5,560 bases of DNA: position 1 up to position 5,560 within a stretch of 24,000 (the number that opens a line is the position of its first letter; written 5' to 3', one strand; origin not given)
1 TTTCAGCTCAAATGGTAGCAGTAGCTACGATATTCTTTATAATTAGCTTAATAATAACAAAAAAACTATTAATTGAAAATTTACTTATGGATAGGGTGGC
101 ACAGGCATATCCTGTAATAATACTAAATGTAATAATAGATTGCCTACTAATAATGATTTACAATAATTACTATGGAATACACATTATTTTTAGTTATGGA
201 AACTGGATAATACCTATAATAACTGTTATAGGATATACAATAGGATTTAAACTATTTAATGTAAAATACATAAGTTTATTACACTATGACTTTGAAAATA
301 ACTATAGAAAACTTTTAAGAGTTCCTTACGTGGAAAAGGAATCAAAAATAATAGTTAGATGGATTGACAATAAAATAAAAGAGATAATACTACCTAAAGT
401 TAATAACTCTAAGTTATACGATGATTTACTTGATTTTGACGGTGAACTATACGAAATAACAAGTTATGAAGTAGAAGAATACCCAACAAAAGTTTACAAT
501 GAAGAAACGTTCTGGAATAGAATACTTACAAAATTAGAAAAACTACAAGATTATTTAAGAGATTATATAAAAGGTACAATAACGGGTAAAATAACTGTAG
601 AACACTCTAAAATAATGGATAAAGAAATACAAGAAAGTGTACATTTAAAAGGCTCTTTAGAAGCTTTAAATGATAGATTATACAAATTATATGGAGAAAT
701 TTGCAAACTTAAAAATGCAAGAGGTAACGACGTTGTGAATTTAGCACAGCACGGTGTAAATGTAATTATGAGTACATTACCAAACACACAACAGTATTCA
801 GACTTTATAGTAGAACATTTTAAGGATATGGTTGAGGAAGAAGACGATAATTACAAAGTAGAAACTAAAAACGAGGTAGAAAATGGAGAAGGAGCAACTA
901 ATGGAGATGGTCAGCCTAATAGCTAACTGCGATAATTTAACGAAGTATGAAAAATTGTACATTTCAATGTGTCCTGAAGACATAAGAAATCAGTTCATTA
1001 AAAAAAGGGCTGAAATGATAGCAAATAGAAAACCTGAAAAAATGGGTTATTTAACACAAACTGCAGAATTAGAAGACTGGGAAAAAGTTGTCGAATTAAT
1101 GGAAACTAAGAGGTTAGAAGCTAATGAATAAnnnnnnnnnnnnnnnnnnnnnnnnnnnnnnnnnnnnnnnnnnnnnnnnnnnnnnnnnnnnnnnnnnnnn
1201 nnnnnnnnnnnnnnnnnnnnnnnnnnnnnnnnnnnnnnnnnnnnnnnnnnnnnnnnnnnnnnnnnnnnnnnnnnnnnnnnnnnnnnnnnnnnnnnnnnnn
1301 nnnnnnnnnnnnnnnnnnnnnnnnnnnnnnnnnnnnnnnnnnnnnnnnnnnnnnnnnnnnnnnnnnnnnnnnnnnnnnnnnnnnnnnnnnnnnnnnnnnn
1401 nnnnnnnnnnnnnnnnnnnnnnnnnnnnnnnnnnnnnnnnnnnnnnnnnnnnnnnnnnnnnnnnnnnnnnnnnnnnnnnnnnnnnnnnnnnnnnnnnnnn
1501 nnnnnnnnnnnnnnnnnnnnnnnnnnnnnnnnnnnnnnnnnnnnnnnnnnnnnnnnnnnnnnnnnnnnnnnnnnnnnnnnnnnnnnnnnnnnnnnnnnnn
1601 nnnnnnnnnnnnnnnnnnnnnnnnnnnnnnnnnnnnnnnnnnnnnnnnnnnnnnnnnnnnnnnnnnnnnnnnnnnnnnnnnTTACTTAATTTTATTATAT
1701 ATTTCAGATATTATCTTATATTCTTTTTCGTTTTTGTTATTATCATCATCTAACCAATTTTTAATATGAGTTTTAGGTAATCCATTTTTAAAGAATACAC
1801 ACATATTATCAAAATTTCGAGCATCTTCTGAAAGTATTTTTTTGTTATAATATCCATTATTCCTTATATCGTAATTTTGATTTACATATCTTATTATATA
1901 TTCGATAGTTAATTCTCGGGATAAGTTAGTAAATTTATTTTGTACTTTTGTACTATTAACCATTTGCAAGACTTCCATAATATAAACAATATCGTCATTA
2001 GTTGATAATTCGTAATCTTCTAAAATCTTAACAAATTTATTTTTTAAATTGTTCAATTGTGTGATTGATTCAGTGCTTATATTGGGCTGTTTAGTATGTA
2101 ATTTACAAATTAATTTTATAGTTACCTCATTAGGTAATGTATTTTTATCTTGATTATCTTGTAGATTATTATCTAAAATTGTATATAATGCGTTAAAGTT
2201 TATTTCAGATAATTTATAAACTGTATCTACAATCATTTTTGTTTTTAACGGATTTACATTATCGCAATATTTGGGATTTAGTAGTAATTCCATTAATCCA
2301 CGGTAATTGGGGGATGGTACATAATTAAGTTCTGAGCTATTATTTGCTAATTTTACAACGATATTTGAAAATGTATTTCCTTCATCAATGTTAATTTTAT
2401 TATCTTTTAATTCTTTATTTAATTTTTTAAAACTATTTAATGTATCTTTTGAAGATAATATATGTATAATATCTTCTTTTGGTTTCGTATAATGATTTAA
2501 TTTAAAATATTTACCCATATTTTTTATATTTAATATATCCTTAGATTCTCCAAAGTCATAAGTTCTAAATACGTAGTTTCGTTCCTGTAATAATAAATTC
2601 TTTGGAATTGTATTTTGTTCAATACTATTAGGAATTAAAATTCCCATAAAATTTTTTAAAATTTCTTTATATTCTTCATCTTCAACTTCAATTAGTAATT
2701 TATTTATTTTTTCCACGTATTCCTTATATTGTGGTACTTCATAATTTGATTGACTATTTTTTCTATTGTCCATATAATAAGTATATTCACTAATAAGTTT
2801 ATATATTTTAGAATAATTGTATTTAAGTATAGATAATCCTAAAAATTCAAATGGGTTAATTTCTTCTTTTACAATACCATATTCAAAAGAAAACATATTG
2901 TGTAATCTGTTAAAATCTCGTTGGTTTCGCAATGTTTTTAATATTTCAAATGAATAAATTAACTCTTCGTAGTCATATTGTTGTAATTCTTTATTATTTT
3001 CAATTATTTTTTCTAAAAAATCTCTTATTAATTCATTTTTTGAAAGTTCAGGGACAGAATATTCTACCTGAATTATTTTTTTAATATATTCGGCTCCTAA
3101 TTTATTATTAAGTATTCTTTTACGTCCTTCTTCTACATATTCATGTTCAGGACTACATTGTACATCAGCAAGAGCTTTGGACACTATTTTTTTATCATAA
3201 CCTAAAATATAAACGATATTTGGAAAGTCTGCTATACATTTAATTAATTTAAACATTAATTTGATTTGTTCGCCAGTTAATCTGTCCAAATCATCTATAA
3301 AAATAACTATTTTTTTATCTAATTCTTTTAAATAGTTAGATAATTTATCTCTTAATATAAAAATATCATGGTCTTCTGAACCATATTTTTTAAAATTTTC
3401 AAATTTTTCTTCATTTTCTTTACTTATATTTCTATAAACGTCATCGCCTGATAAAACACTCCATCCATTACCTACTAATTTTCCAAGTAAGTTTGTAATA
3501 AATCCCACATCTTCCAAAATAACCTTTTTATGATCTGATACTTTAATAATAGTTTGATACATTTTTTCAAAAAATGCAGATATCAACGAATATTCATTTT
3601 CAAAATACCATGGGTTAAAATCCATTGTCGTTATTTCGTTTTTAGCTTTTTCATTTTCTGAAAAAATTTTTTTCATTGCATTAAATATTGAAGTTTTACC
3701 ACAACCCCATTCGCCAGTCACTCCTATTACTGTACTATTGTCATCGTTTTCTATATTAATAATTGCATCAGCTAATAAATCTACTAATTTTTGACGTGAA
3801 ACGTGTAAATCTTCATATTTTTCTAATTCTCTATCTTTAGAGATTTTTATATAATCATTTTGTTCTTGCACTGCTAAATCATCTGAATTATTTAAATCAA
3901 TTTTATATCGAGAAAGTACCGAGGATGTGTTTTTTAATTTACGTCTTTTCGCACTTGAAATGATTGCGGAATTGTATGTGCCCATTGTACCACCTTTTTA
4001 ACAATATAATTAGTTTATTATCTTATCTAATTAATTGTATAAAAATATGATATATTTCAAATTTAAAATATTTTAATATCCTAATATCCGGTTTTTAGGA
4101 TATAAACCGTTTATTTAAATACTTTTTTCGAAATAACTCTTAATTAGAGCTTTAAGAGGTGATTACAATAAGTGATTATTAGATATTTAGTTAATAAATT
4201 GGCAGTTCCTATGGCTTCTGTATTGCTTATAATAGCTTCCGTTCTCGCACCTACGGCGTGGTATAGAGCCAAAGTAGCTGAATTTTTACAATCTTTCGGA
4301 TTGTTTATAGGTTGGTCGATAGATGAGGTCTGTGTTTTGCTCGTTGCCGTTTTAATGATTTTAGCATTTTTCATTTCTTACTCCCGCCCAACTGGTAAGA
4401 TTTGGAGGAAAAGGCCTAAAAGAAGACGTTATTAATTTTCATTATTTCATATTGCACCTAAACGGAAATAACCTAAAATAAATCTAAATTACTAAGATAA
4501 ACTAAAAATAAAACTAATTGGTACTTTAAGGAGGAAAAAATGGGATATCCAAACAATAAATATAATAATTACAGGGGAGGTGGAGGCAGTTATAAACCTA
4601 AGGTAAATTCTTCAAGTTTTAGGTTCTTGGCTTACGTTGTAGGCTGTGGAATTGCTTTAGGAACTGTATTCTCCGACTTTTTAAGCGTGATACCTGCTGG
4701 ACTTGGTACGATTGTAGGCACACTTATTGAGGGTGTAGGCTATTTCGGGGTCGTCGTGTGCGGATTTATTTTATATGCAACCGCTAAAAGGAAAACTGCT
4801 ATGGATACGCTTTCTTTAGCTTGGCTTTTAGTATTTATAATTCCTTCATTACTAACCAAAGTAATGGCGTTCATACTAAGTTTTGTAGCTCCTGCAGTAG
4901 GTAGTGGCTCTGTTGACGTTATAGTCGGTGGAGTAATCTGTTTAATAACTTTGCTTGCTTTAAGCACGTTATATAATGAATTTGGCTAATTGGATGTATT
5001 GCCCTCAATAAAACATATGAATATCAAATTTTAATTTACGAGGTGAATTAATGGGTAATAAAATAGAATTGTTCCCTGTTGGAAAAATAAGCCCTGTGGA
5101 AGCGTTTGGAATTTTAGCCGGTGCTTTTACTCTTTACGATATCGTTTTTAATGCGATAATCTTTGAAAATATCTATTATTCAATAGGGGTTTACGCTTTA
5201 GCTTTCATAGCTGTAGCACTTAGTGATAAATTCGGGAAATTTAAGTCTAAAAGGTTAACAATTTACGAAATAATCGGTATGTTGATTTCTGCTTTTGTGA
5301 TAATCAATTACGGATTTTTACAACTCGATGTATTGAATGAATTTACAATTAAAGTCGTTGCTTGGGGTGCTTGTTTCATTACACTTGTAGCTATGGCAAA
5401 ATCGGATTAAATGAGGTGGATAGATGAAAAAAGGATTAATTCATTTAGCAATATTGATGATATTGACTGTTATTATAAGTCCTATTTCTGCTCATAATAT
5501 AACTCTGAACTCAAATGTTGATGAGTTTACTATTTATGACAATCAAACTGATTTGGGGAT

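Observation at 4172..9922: Six-gene cluster of membrane and secreted proteins that resembles an envelope or virion-surface module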

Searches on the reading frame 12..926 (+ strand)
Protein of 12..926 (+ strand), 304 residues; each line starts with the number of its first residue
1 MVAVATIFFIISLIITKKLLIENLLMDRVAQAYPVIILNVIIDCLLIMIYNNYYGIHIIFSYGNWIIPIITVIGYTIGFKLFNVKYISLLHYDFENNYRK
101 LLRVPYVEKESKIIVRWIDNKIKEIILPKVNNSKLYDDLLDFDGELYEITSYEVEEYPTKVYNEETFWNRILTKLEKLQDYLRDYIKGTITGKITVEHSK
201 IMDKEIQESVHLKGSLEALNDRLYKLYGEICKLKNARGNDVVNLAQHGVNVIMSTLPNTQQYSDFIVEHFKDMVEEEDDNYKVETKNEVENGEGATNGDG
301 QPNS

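Call 5: search_protein_families(library=pfam, proteins=[window:12-926:+], max_evalue=0.1)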
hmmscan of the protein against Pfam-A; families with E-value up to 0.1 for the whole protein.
window:12-926:+ (304 aa): 1 family
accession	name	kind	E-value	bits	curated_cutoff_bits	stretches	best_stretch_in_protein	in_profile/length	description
PF05798.17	Phage_FRD3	-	0.058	14.3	28.1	0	118-172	18-73/75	Bacteriophage FRD3 protein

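Call 6: search_protein_families(library=phrogs, proteins=[window:12-926:+], max_evalue=0.1)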
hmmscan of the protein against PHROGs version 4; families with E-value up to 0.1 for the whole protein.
window:12-926:+ (304 aa): 0 families

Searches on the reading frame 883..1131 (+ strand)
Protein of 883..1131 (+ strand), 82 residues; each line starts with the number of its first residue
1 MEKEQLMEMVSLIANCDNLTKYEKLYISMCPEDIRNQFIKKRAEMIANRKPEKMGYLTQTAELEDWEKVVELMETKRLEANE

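Call 5: search_protein_families(library=pfam, proteins=[window:883-1131:+], max_evalue=0.1)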
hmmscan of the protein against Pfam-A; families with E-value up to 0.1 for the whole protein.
window:883-1131:+ (82 aa): 0 families

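Call 6: search_protein_families(library=phrogs, proteins=[window:883-1131:+], max_evalue=0.1)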
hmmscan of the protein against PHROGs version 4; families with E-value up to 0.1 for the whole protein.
window:883-1131:+ (82 aa): 1 family
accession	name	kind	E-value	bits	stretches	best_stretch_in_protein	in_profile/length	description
phrog_32361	-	unknown function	0.088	13.3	0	31-70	110-147/204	-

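Call 29: find_encoding_contigs(protein=window:883-1131:+, flank=10000, max_places=4)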
Protein window:883-1131:+ (82 aa): 1 contig read that carries it; 1 place shown.
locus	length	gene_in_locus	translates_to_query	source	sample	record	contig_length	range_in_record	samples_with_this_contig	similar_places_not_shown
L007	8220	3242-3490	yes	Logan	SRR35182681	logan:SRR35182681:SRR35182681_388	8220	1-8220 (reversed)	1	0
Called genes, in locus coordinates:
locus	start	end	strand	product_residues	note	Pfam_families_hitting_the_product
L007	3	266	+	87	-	?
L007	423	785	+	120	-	-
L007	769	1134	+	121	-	-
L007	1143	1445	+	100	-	-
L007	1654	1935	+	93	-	-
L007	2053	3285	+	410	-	-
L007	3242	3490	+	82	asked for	-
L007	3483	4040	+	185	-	-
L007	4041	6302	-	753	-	PF07693:KAP_NTPase, PF13401:AAA_22 (faint)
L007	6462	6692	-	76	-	-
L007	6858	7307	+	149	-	-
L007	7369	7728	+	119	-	-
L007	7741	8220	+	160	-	?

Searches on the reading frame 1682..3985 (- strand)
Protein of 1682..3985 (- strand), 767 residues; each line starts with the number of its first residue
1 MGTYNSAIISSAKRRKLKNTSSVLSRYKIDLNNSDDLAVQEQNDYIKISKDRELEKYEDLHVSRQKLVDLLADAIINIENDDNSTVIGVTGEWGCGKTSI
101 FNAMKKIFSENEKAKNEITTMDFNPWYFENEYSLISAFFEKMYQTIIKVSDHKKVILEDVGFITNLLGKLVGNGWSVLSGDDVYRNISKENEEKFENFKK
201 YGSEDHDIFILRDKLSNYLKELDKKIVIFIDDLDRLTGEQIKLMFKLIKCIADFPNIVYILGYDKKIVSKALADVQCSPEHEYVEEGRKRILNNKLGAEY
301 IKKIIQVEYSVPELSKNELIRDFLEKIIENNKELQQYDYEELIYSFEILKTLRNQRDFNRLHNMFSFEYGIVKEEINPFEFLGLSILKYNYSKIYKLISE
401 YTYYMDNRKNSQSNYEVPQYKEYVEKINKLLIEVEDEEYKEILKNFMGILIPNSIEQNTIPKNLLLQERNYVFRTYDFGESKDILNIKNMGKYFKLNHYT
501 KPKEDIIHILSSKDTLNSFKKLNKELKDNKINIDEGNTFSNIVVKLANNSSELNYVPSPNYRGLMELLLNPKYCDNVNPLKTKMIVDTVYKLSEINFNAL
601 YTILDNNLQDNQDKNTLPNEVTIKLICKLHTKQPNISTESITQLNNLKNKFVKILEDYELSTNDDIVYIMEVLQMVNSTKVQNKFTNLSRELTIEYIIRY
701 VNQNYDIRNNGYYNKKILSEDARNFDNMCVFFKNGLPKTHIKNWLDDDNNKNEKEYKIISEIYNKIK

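Call 5: search_protein_families(library=pfam, proteins=[window:1682-3985:-], max_evalue=0.1)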
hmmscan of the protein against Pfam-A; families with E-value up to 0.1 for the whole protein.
window:1682-3985:- (767 aa): 8 families
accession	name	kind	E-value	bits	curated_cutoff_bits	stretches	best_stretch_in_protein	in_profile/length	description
PF07693.20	KAP_NTPase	-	1.3e-39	136.7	20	1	70-367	7-288/293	KAP family P-loop domain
PF00485.24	PRK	-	0.00017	21.9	22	1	86-121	1-36/196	Phosphoribulokinase / Uridine kinase family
PF13191.12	AAA_16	-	0.00031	21.7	32.6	1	63-249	4-157/167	AAA ATPase domain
PF00004.35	AAA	-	0.0015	19.4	21.2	0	213-254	44-95/131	ATPase family associated with various cellular activities (AAA)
PF13401.12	AAA_22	-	0.0015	19.3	27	1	85-244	6-104/130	AAA domain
PF25199.1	nSTAND_NTPase5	-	0.014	15.7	34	0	64-101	21-58/145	Novel STAND NTPase 5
PF00931.28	NB-ARC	-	0.016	14.9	23.5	0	80-233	14-109/248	NB-ARC domain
PF24883.2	NPHP3_N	-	0.074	13.7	24.8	0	79-110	17-48/164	Nephrocystin 3, N-terminal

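Call 6: search_protein_families(library=phrogs, proteins=[window:1682-3985:-], max_evalue=0.1)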
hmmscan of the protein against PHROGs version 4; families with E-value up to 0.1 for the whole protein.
window:1682-3985:- (767 aa): 1 family
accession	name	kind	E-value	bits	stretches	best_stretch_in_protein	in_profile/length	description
phrog_8614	-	unknown function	2.3e-09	37.8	2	192-412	169-381/489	-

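Call 83: search_protein_families(library=padloc, proteins=[window:1682-3985:-], max_evalue=0.001)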
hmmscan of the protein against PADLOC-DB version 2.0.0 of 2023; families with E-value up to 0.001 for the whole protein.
window:1682-3985:- (767 aa): 5 families
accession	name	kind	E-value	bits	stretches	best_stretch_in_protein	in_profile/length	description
PDLC02361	PifA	-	1.6e-50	170.4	1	49-440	6-388/720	PifA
PDLC04959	PDC-S20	-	7e-12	43.6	1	55-482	14-428/464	-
PDLC04958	PDC-S20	-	7.4e-12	43.3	1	61-419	5-361/458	-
PDLC02209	QatA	-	2.8e-10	37.5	1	74-129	21-74/646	-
PDLC02210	QatA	-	1.2e-09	35.3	2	197-334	176-299/593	-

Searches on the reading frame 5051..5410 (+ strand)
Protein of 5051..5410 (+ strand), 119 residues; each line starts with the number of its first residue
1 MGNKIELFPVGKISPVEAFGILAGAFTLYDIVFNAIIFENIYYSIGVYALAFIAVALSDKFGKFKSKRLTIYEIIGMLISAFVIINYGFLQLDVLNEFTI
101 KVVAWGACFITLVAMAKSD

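Call 5: search_protein_families(library=pfam, proteins=[window:5051-5410:+], max_evalue=0.1)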
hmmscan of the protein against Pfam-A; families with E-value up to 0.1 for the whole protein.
window:5051-5410:+ (119 aa): 0 families

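Call 6: search_protein_families(library=phrogs, proteins=[window:5051-5410:+], max_evalue=0.1)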
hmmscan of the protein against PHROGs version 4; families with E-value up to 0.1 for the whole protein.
window:5051-5410:+ (119 aa): 2 families
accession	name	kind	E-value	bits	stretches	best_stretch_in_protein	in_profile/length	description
phrog_35157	-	unknown function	0.0018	18.8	1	59-100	91-132/253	-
phrog_17591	-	unknown function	0.098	13.9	1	35-57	8-30/68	-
